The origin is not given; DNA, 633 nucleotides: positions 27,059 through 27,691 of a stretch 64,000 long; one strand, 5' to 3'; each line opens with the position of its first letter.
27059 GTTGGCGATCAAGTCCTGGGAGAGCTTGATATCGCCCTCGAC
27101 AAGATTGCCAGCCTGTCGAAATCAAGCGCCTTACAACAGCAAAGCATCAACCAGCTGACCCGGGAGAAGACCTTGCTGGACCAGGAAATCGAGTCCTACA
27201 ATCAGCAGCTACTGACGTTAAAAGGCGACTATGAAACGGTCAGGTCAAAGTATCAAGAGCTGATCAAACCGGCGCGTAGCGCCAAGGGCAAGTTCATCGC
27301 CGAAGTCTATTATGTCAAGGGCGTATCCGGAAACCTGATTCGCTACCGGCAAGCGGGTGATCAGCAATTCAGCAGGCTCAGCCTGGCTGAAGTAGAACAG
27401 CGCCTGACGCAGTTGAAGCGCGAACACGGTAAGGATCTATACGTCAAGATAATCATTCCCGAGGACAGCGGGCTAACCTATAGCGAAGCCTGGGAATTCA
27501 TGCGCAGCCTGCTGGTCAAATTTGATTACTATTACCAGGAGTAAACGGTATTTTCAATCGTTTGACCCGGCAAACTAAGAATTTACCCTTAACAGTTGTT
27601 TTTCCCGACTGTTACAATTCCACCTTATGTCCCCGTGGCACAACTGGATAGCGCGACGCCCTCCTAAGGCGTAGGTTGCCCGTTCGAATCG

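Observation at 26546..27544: Plug/stator subunit replaces the OmpA-type peptidoglycan anchor with a ~190-aa coiled-coil stalk and an ExbD/TolR-like end domain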

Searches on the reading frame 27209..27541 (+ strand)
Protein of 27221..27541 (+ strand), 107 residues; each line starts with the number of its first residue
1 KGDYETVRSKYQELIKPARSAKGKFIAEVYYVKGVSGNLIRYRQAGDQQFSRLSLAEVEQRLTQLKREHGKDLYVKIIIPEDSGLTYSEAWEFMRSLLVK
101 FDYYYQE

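Call 8: search_solved_structures(query=window:27221-27541:+, max_evalue=10, show_alignments=3)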
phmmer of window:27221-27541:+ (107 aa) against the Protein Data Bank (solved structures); distinct sequences matched with E-value up to 10: 3.
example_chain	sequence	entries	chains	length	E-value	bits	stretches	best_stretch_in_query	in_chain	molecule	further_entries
5xy3_S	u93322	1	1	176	0.32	14.4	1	45-97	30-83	60S ribosomal protein L18a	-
9vko_A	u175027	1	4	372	0.61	13.5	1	34-77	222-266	Invasion protein InvE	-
9y93_A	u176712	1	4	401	0.73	13.2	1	34-77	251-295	Invasion protein InvE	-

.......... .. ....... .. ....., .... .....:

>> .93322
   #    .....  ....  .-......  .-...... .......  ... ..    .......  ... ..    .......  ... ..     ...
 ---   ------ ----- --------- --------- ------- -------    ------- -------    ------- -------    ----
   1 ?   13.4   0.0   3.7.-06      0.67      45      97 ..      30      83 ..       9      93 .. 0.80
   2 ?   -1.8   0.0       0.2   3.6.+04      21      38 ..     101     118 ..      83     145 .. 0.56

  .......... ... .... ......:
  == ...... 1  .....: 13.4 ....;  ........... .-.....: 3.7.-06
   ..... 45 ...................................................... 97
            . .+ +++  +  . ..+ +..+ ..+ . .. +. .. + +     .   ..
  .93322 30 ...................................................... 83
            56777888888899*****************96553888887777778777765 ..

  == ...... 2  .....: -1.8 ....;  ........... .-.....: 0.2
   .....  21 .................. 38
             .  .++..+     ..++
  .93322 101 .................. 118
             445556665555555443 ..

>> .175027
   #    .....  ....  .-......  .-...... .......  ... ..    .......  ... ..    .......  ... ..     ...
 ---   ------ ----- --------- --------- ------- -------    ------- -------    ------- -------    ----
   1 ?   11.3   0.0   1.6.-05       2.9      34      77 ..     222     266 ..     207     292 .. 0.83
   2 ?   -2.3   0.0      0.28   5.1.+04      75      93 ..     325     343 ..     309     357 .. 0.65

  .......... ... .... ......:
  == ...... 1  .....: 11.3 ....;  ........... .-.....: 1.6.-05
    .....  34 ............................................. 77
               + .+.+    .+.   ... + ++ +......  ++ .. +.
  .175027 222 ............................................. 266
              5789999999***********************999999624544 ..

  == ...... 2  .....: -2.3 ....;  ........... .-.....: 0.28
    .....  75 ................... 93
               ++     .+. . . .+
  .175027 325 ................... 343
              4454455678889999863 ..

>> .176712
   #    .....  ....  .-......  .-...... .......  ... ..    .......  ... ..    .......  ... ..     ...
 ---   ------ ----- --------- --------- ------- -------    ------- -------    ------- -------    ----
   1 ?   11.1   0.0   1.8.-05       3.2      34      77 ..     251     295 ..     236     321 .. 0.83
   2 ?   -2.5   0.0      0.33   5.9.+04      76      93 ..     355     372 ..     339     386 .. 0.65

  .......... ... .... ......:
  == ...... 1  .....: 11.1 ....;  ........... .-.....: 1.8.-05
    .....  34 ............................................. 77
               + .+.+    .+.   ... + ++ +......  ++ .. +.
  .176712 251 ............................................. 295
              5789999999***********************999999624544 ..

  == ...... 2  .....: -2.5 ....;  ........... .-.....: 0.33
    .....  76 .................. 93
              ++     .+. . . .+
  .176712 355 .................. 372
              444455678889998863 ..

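Call 9: find_homologous_proteins(query=window:27221-27541:+, max_evalue=0.001)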
Query window:27221-27541:+ (107 aa): 31 proteins with E <= 0.001 among 38 candidates.
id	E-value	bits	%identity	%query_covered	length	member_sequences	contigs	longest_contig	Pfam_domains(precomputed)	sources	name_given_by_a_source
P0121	1.1e-50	188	80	100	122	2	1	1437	-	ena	-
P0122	4.8e-50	186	81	100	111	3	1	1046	-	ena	-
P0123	1.2e-49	184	79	100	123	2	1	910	-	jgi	jgi:hypothetical protein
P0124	1.6e-49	184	80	100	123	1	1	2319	-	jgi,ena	-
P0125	6.0e-49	182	79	100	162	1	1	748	-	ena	-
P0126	6.2e-49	182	78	100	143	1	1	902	-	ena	-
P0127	1.0e-48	181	80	100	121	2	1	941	-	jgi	-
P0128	5.0e-48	179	79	100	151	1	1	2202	-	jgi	jgi:chromosome segregation ATPase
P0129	7.3e-48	179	78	100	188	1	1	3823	PF08614.17,PF24161.2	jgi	-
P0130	2.6e-47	177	78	100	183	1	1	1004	-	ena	-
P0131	4.9e-47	176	78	100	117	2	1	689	-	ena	-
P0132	6.1e-47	176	78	100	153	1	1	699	-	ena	-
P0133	1.0e-46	175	77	100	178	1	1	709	PF05010.20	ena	-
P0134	2.9e-46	173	73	100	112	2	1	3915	-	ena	-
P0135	1.1e-42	162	73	100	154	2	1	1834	-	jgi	jgi:chromosome segregation ATPase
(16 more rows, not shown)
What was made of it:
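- Tried and rejected: Word-indexed homologue search with the head alone (call 9).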

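Call 19: predict_structure(alignment_id=A1)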
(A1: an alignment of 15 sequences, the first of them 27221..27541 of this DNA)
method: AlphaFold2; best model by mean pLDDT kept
length: 107 residues; sequences in the alignment: 15
mean_pLDDT: 75.7   pTM: 0.65
mean pLDDT of the five models: 75.7, 74.2, 72.3, 71.4, 69.1
residues with pLDDT >= 90: 1; 70-90: 76; 50-70: 23; < 50: 7
segments of 3 or more residues with pLDDT < 50: 105-107
pLDDT, mean of each block of 10 residues (from residue 1): 59 55 78 78 86 88 87 82 78 78 56
secondary structure, 60 per line:
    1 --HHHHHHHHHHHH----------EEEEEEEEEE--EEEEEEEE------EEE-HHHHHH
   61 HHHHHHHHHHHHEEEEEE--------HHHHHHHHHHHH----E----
elements in order: H3-14 E25-34 E37-44 E51-53 H55-72 E73-78 H87-98

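Call 22: search_protein_representatives(alignment_id=A1)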
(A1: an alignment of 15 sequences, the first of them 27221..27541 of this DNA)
Query: 15 sequences, 125 profile positions. Proteins with E-value up to 0.001 (for the whole library): 372; up to 1e-10: 343; up to 1e-30: 139. The best 150 are listed.
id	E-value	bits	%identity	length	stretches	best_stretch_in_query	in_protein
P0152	3.1e-61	221.2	-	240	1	4-124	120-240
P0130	2.4e-57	208.7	-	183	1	3-125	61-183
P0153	7.8e-56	203.8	-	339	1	4-125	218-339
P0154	5.4e-52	191.4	-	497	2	3-124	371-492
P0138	7.4e-52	190.9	-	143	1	2-125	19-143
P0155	3.8e-49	182.2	-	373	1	3-125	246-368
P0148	5.1e-47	175.3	-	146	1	2-125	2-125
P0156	8.5e-47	174.6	-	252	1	4-111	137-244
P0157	3.2e-43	163.0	-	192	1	4-124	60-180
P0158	4.4e-42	159.4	-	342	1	3-125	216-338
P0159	5.5e-41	155.8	-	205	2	4-123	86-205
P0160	3.7e-40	153.2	-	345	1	7-124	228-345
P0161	4.2e-40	153.0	-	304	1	3-125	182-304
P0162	3.6e-39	150.0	-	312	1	4-125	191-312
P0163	2.9e-38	147.0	-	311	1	3-125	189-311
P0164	2.9e-38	147.0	-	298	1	5-125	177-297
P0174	2.8e-37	143.8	-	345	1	4-124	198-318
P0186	6.0e-36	139.5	-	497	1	3-124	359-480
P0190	1.1e-35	138.6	-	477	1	3-125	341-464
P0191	1.7e-35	138.1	-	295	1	4-125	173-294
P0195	2.6e-35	137.5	-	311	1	3-124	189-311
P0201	4.9e-35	136.6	-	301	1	3-125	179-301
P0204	6.9e-35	136.1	-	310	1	2-124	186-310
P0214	3.2e-34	134.0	-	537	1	3-124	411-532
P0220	7.1e-34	132.8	-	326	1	3-124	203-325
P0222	7.7e-34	132.7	-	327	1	4-125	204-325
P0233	1.8e-33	131.5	-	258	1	4-125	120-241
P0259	3.7e-32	127.3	-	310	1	3-124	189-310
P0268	8.1e-32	126.2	-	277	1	4-124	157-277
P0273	9.0e-32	126.1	-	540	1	7-125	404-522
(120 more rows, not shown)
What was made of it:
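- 27293..27541 (+): C-terminal head domain of B, residues 250-332. The fold order is beta-beta-(beta)-alpha-beta-alpha, followed by the conserved tail YDYYYQ. The domain defines a discrete family: 372 clusters at 50% identity, 343 of them with E<1e-10, always at the extreme C-terminus (call 22).
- Tried and rejected: The exhaustive HMMER search (call 22) was needed.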

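Call 23: fold_search(model_id=the predicted structure, library=pdb)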
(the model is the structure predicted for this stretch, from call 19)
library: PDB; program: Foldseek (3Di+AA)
matches with E <= 10: 884; with E <= 0.001: 0
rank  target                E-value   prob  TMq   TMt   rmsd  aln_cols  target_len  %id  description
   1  6zmt_P                3.9e-02  0.82  0.42  0.38   7.8       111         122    9  SARS-CoV-2 Nsp1 bound to a pre-40S-like ribosome complex (released 2020-08-19)
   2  7u32_F                3.9e-02  0.47  0.32  0.17  10.6       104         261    7  MVV cleaved synaptic complex (CSC) intasome at 3.4 A resolution (released 2022-05-11)
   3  4v4n_BM               4.7e-02  0.69  0.37  0.32   7.2       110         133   12  Structure of the Methanococcus jannaschii ribosome-SecYEBeta channel complex (released 2014-07-09)
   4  5ola_A                5.7e-02  0.47  0.35  0.22   7.8       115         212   12  Structure of mitochondrial transcription elongation complex in complex with elongation factor TEFM (released 2017-10-18)
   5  6wg5_A                6.5e-02  0.30  0.33  0.11  15.3       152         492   10  Human ectonucleoside triphosphate diphosphohydrolase 4 (ENTPD4, NTPDase 4) (released 2020-08-12)
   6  7qca_SO0              7.4e-02  0.82  0.43  0.38   4.7       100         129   11  Spraguea lophii ribosome (released 2022-11-30)
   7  5dzm_B                7.4e-02  0.41  0.32  0.31  14.2        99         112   13  HIV-1 Reverse Transcriptase RH domain (released 2016-05-11)
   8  5oql_t                8.5e-02  0.87  0.46  0.44   4.4       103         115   10  Cryo-EM structure of the 90S pre-ribosome from Chaetomium thermophilum (released 2017-10-11)
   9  7zpp_N                9.1e-02  0.30  0.30  0.16  10.8       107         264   12  Cryo-EM structure of the MVV CSC intasome at 4.5A resolution (released 2022-05-11)
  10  5eu7_A                9.7e-02  0.60  0.35  0.28   6.4        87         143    7  Crystal structure of HIV-1 integrase catalytic core in complex with Fab (released 2016-09-28)
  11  9fhl_M                9.7e-02  0.51  0.36  0.32   6.5       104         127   17  High-resolution cryo-EM structure of Saccharolobus solfataricus 30S ribosomal subunit bound to mRNA and initiator tRNA (released 2025-01-15)
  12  5t3a                  9.7e-02  0.47  0.33  0.20   6.6        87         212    7  Maedi-Visna virus (MVV) integrase CCD-CTD (residues 60-275) (released 2017-01-18)
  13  5opt_V                1.0e-01  0.57  0.38  0.32   6.3       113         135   12  Structure of KSRP in context of Trypanosoma cruzi 40S (released 2017-11-15)
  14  4uje_BO               1.1e-01  0.75  0.46  0.39   6.5       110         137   10  Regulation of the mammalian elongation cycle by 40S subunit rolling: a eukaryotic-specific ribosome rearrangement (released 2014-07-16)
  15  7o0h_A                1.1e-01  0.35  0.31  0.10   7.8       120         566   12  Structure of the foamy viral protease-reverse transcriptase dRH in complex with ds DNA. (released 2021-06-30)
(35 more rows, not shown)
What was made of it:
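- Tried and rejected: First AlphaFold2 model of the head, with a shallow alignment (pLDDT 76), and its Foldseek search (calls 19, 23).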

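Call 34: search_protein_families(library=pfam, proteins=[P0195, P0259, P0222, P0191, P0201, P0161, P0220, P0204, P0190, P0160], max_evalue=0.1)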
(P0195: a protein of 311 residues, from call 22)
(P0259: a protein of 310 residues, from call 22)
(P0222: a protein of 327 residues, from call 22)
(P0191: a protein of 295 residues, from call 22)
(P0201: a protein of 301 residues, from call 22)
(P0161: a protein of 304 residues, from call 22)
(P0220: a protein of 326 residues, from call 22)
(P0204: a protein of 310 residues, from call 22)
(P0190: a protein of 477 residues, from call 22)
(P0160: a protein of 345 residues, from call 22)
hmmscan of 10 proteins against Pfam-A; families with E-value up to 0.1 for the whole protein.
P0195 (311 aa): 4 families
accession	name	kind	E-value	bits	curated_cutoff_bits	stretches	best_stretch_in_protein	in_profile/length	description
PF13851.11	GAS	-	0.0014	18.5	32.3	1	127-220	41-134/200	Growth-arrest specific micro-tubule binding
PF03579.19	SHP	-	0.0048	16.9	27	1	20-45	13-38/65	Small hydrophobic protein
PF02601.20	Exonuc_VII_L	-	0.012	15.5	35.9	1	62-237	137-309/315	Exonuclease VII, large subunit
PF20072.4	DUF6468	-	0.029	14.9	26.9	1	56-98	18-60/76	Domain of unknown function (DUF6468)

P0259 (310 aa): 7 families
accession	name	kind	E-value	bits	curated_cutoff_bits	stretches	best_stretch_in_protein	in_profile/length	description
PF03579.19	SHP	-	0.0018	18.3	27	1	20-45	13-38/65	Small hydrophobic protein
PF02472.21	ExbD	-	0.0084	16.6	25.4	0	24-106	12-91/128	Biopolymer transport protein ExbD/TolR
PF01284.28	MARVEL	-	0.0087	16.5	32.8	1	16-63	66-118/135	Membrane-associating domain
PF13870.11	CCDC113_CCDC96_CC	-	0.013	15.7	31.6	1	113-169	82-138/177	CCDC113/CCDC96, coiled-coil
PF13851.11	GAS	-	0.058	13.2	32.3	0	52-138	33-118/200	Growth-arrest specific micro-tubule binding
PF06156.18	YabA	-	0.067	14.2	30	1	62-117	18-73/103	Initiation control protein YabA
PF17675.6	APG6_N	-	0.083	13.8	45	1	59-144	46-131/132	Apg6 coiled-coil region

P0222 (327 aa): 0 families

P0191 (295 aa): 7 families
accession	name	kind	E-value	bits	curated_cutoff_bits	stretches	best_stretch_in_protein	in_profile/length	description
PF05622.17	HOOK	-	0.00074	18.8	35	1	48-207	255-417/514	HOOK protein coiled-coil region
PF03579.19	SHP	-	0.0015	18.6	27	1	17-42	13-38/65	Small hydrophobic protein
PF15035.11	Rootletin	-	0.004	17.6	36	1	69-169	89-186/188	Ciliary rootlet component, centrosome cohesion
PF19220.6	Rod_CreS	-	0.022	14.3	100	1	52-180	30-165/359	Crescentin, rod domain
PF18504.6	Csm1_N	-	0.031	15.1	26.3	1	59-110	16-67/70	Csm1 N-terminal domain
PF00261.25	Tropomyosin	-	0.039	13.8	38.6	1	55-201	64-221/242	Tropomyosin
PF08614.16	ATG16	-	0.097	13.3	33.7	0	57-169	67-183/200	Autophagy protein 16 (ATG16)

P0201 (301 aa): 4 families
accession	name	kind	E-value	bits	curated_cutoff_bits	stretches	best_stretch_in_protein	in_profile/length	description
PF19220.6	Rod_CreS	-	0.0097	15.4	100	1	47-178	22-156/359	Crescentin, rod domain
PF08440.15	Poty_PP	-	0.011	15.3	23.4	1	43-200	119-271/277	Potyviridae polyprotein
PF11559.13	ADIP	-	0.014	15.9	34.3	0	74-138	53-117/151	Afadin- and alpha -actinin-Binding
PF07902.16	Gp58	-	0.027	13.2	34.5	1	72-223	219-370/594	gp58-like protein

P0161 (304 aa): 1 family
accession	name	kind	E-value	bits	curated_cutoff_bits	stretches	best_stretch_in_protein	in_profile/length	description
PF03579.19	SHP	-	0.0036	17.4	27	1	20-47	13-42/65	Small hydrophobic protein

P0220 (326 aa): 5 families
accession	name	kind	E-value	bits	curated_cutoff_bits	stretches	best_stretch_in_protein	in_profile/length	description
PF19745.5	FUT8_N_cat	-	0.0045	16.3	27.6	1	31-238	11-206/499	Alpha-(1,6)-fucosyltransferase N- and catalytic domains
PF11418.13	Scaffolding_pro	-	0.018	16.1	25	0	200-234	13-47/100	Phi29 scaffolding protein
PF05803.17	Chordopox_L2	-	0.039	14.2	27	1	6-53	22-70/81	Chordopoxvirus L2 protein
PF12403.13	Pax2_C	-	0.043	14.2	28.1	1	301-324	72-95/113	Paired-box protein 2 C terminal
PF03579.19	SHP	-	0.067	13.3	27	0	20-44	13-37/65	Small hydrophobic protein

P0204 (310 aa): 4 families
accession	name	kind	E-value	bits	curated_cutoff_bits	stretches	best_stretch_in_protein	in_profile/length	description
PF03579.19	SHP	-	0.0063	16.6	27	1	16-42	11-37/65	Small hydrophobic protein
PF02274.22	ADI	-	0.024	14.1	22.8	1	106-211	2-100/377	Arginine deiminase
PF00017.30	SH2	-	0.055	14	21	0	216-269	25-73/77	SH2 domain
PF05803.17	Chordopox_L2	-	0.072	13.4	27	0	19-50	39-69/81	Chordopoxvirus L2 protein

P0190 (477 aa): 11 families
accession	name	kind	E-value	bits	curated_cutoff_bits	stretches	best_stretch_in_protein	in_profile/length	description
PF08581.15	Tup_N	-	2.3e-05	25.1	28.7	1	187-254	4-71/77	Tup N-terminal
PF11932.13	DUF3450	-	0.00039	20.2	32.6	1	40-136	2-98/241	Protein of unknown function (DUF3450)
PF13870.11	CCDC113_CCDC96_CC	-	0.0071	16.5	31.6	1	173-246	63-136/177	CCDC113/CCDC96, coiled-coil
PF13851.11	GAS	-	0.0089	15.9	32.3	0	229-325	40-136/200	Growth-arrest specific micro-tubule binding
PF06780.16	Erp_C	-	0.015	15.7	24.3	1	290-370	41-120/140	Erp protein C-terminus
PF19220.6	Rod_CreS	-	0.019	14.5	100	0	67-211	75-218/359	Crescentin, rod domain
PF17078.10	SHE3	-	0.024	14.8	30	0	177-326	21-164/228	SWI5-dependent HO expression protein 3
PF11083.13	Relaxase_C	-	0.065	13.9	30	0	76-166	27-114/125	C-terminal helical hairpin domain from relaxase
PF23735.1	KIF9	-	0.088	13.4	31.9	1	268-349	19-105/140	Kinesin-like protein KIF9 domain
PF12795.12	MscS_porin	-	0.095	12.7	34.4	1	187-299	58-170/238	Mechanosensitive ion channel porin domain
PF02936.19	COX4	-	0.098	13.1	26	0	27-82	70-125/138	Cytochrome c oxidase subunit IV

P0160 (345 aa): 6 families
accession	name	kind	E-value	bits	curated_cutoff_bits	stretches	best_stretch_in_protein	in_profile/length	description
PF00017.30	SH2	-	0.0025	18.3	21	1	253-306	25-75/77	SH2 domain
PF03579.19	SHP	-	0.019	15.1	27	1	20-44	13-37/65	Small hydrophobic protein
PF08647.16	BRE1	-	0.021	15.4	27.9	1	155-239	8-92/95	BRE1 E3 ubiquitin ligase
PF13851.11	GAS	-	0.028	14.3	32.3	0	156-255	32-134/200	Growth-arrest specific micro-tubule binding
PF05911.16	FPP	-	0.036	12.8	40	1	59-179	678-798/871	Filament-like plant protein, long coiled-coil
PF19622.4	DUF6127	-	0.07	13.7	27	0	84-109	28-53/63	Family of unknown function (DUF6127)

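Call 37: search_solved_structures(query=A4, max_evalue=10, show_alignments=2)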
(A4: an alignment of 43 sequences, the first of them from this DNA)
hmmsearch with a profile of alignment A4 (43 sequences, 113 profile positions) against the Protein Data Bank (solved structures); distinct sequences matched with E-value up to 10: 7.
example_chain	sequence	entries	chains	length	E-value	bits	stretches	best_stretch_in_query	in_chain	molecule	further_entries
6lfb_A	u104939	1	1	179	0.14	15.8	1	58-106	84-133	Acyl-CoA thioesterase I also functions as protease I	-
9ge8_T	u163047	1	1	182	0.14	15.8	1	58-106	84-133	Thioesterase 1/protease 1/lysophospholipase L1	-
6lfc_A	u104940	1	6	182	0.15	15.7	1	58-106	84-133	Acyl-CoA thioesterase I also functions as protease I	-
5tic_A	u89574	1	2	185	0.15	15.7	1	58-106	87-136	Acyl-CoA thioesterase I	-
5tid_A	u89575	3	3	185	0.15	15.7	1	58-106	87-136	Acyl-CoA thioesterase I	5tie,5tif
1ivn_A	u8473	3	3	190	0.15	15.7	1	58-106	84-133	Thioesterase I | Acyl-CoA thioesterase I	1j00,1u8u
1jrl_A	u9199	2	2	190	1.6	12.4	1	58-106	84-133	Acyl-CoA Thioesterase I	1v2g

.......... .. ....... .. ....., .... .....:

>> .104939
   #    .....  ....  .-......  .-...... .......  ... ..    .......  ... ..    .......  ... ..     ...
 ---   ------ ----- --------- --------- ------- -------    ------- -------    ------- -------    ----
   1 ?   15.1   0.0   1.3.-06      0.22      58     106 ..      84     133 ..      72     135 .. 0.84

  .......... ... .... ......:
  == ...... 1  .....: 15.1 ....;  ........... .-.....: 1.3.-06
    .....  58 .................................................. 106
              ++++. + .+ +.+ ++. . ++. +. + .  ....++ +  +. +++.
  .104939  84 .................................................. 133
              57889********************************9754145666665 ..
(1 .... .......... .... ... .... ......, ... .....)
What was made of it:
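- On ExbD/TolR (PF02472): The PDB profile search finds no ExbD or TolR (call 37).
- Tried and rejected: PDB sequence searches with the head, as a single sequence and as a profile (calls 8, 37).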

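Call 61: list_cluster_members(proteins=[P0154, P0214, P0273, P0164, P0268, P0233, P0186, P0174, P0190, P0162])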
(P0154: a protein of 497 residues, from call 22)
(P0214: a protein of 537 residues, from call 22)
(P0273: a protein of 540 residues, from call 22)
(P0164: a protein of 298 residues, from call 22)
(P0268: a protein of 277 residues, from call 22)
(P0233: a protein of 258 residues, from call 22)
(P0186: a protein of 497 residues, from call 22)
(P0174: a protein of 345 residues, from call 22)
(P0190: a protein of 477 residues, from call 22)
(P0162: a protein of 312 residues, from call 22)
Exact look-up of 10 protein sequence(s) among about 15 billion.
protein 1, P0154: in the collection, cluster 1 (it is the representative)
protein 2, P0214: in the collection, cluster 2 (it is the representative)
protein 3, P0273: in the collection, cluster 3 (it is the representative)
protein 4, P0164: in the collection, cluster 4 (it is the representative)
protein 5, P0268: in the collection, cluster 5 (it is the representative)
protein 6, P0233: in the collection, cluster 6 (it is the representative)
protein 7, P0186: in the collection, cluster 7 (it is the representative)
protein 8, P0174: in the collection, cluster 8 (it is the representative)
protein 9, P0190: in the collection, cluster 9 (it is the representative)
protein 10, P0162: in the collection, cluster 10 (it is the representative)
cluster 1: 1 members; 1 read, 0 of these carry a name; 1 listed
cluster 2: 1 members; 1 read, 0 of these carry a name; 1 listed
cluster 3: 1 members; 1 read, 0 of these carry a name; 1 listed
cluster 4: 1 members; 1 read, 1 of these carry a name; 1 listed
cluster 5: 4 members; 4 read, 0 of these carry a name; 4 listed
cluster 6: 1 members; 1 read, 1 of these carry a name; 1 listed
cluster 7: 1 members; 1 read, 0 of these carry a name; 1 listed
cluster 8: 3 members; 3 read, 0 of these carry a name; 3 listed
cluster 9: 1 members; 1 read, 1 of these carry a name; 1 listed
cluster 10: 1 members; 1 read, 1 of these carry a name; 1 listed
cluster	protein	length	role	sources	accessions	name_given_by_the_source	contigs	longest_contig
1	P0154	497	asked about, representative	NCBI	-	-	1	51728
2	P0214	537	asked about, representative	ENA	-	-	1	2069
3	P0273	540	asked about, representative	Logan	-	-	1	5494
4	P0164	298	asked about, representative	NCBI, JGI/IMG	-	hypothetical protein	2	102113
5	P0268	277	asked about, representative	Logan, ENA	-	-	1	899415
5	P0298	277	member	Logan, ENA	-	-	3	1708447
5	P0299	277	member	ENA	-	-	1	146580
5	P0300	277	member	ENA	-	-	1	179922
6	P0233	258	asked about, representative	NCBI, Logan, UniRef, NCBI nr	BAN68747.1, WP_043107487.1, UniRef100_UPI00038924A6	ATP synthase subunit B family protein [endosymbiont of unidentified scaly snail isolate ... | hypothetical protein n=1 Tax=endosymbiont of unidentified scaly snail isolate Monju ... | hypothetical protein [endosymbiont of unidentified scaly snail isolate Monju]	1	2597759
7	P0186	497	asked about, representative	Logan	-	-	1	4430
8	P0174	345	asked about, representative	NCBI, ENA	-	-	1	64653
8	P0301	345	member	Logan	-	-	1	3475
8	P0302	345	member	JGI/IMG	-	-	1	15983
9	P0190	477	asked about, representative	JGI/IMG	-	chromosome segregation ATPase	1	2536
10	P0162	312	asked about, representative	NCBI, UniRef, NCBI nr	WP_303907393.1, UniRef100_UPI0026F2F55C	hypothetical protein [Thiohalomonas denitrificans] | hypothetical protein n=1 Tax=Thiohalomonas denitrificans TaxID=415747 RepID=UPI0026F2F55C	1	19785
